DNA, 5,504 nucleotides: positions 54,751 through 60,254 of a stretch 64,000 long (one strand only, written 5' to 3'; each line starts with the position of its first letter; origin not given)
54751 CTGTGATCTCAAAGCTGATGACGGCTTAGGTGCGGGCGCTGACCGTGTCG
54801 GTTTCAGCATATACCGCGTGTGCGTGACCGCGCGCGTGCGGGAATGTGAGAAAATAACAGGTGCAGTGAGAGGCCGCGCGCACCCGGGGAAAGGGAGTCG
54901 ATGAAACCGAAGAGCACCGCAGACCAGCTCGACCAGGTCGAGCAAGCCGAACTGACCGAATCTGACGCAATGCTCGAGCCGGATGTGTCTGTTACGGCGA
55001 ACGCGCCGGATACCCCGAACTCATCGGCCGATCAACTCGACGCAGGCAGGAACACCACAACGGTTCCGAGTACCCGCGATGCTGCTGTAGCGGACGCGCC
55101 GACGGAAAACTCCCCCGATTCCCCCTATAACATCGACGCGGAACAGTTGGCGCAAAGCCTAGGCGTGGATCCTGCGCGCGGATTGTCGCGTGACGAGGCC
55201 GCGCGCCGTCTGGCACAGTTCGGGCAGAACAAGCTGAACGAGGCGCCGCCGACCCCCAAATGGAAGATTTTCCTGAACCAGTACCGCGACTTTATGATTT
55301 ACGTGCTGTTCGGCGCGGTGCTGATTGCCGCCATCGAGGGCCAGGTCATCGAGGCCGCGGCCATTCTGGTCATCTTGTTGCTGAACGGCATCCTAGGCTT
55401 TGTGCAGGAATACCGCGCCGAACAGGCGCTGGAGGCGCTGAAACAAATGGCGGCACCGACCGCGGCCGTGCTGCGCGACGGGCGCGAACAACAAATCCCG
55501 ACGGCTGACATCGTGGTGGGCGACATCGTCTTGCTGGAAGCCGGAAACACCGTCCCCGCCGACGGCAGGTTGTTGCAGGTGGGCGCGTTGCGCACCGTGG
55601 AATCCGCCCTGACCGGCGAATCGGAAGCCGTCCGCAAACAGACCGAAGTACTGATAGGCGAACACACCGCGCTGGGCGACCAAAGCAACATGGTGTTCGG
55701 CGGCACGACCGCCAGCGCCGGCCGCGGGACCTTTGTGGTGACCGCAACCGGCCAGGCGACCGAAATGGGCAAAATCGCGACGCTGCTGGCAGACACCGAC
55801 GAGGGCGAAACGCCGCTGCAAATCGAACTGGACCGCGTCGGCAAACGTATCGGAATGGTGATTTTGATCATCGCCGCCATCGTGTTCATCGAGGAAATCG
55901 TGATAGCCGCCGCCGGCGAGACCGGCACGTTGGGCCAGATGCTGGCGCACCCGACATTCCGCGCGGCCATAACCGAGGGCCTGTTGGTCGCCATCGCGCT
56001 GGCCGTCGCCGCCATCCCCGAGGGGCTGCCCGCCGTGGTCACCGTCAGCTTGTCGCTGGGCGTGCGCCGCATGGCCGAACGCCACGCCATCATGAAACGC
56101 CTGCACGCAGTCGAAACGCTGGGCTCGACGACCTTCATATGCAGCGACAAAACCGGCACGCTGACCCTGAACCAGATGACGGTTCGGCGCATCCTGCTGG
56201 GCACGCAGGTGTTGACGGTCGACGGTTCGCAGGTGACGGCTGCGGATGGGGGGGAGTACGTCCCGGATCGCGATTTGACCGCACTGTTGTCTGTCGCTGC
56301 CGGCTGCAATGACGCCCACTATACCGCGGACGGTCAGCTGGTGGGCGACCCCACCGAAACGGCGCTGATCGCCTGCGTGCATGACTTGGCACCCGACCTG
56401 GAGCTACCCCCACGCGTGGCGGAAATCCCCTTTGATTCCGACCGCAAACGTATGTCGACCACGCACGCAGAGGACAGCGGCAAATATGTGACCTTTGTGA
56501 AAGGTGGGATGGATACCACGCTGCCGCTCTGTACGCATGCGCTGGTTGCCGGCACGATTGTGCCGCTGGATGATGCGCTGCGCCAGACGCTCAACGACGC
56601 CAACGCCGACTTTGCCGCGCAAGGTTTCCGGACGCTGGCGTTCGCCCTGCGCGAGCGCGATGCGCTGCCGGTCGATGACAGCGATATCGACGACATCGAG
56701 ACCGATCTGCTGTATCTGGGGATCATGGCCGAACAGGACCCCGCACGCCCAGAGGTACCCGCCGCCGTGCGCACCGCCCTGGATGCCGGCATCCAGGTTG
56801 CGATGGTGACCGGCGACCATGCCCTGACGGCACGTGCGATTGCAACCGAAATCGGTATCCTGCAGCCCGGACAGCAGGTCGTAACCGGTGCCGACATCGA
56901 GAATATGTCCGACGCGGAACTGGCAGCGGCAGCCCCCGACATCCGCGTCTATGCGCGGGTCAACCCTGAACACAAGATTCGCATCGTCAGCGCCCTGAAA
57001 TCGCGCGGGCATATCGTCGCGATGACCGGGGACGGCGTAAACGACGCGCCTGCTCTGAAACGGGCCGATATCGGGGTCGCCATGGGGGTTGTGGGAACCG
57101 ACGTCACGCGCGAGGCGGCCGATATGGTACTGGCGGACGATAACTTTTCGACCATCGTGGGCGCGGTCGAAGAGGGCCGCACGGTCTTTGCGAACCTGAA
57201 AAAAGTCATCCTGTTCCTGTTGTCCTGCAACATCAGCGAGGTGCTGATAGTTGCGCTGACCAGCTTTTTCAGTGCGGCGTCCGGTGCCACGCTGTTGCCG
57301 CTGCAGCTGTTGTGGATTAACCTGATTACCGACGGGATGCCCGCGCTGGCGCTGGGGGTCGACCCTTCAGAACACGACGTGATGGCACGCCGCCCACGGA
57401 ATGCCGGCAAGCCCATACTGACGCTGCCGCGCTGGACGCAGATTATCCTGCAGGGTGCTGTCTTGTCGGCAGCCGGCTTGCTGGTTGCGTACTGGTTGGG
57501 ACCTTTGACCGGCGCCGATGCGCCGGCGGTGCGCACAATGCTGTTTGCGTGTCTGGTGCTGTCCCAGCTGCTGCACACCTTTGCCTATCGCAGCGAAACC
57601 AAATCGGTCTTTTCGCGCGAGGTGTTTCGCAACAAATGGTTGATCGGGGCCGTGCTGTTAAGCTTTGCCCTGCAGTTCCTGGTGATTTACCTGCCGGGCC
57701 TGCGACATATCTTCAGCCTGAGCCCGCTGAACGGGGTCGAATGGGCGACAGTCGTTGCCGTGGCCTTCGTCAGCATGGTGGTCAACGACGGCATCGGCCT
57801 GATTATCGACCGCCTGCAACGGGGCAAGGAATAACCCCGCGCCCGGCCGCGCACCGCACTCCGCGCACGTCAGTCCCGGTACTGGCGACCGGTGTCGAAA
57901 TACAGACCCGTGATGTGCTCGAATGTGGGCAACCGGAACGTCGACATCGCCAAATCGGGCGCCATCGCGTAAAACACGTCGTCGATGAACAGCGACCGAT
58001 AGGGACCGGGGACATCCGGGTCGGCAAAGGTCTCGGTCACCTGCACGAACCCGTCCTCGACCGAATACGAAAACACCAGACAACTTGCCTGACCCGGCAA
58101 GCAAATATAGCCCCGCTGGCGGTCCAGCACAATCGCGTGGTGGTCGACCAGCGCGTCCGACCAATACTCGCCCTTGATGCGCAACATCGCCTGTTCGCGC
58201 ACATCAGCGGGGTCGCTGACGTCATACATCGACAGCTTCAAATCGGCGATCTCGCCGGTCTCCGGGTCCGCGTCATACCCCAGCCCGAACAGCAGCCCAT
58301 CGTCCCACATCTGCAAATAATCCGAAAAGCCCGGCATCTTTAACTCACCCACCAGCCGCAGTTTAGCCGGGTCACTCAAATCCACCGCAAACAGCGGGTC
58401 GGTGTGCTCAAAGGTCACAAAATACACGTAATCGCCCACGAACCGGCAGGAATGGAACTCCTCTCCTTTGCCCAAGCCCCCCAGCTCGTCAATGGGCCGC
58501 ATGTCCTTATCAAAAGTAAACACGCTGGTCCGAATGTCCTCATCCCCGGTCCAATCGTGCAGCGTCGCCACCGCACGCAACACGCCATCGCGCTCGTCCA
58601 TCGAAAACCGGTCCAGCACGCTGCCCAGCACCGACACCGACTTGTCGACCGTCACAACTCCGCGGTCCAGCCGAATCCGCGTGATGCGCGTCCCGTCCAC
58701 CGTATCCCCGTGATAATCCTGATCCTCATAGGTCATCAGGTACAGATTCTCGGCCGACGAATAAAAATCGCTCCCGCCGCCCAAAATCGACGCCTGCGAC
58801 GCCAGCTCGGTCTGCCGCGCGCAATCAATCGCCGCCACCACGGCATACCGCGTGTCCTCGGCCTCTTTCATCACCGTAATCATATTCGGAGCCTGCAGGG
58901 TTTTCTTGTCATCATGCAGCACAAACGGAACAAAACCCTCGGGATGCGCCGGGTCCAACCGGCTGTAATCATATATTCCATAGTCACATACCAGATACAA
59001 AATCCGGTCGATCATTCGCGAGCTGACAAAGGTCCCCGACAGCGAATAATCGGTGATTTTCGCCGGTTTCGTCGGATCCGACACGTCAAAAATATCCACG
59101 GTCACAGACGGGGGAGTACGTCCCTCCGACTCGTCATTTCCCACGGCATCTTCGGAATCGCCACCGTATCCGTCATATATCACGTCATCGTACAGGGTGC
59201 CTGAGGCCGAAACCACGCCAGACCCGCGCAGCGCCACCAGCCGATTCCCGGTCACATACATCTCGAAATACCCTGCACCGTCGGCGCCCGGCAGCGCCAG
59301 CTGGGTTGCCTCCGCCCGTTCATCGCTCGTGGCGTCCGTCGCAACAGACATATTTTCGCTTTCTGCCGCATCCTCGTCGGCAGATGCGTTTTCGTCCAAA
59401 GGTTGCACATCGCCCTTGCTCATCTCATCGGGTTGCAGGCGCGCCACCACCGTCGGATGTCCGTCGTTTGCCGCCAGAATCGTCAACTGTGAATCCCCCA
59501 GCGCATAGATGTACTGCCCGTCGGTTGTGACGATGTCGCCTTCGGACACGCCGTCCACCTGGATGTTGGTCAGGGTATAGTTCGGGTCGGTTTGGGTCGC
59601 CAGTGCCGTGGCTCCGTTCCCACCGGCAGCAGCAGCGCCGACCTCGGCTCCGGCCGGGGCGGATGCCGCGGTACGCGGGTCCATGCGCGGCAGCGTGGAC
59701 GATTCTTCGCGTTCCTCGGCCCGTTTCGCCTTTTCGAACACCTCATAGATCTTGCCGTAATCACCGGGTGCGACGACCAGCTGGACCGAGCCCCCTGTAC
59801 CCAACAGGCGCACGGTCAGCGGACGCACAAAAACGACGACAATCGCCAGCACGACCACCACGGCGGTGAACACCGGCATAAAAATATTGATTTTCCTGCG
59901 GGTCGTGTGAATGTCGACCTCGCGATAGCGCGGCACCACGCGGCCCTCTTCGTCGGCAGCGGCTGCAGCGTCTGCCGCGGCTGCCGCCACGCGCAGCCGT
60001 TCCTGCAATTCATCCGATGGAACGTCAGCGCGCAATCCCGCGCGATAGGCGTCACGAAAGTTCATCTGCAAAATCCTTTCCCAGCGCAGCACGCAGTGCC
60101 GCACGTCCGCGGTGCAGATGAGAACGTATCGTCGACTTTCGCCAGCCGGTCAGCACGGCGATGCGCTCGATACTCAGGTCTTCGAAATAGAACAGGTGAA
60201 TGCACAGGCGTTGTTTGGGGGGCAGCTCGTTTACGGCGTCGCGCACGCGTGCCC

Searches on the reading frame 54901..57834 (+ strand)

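Call 45: search_protein_families(library=pfam, proteins=[window:54901-57834:+])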
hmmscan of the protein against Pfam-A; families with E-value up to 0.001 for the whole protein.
window:54901-57834:+ (977 aa): 6 families
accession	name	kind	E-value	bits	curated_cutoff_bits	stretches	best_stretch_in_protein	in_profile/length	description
PF00689.26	Cation_ATPase_C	-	8.1e-52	176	27.3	1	797-963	3-170/175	Cation transporting ATPase, C-terminus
PF00122.25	E1-E2_ATPase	-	3.9e-49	167.1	28.1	1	183-394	2-181/181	E1-E2 ATPase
PF00690.31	Cation_ATPase_N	-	1.7e-21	76.1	20.4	1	76-142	2-68/69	Cation transporter/ATPase, N-terminus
PF00702.32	Hydrolase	-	1.7e-16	61.7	26.4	1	594-723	76-191/191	haloacid dehalogenase-like hydrolase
PF13246.12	Cation_ATPase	-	1.1e-15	57.8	21.7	1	469-546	3-90/91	Cation transport ATPase (P-type)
PF08282.18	Hydrolase_3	-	0.00075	19.7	20.9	0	705-750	205-249/255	haloacid dehalogenase-like hydrolase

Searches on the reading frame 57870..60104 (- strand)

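Call 45: search_protein_families(library=pfam, proteins=[window:57870-60104:-])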
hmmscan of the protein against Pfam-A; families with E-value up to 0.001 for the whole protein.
window:57870-60104:- (744 aa): 1 family
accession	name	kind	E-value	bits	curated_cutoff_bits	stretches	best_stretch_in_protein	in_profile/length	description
PF09826.15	Beta_propel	-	1.2e-116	390.9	22.4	2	255-717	34-485/495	Beta propeller domain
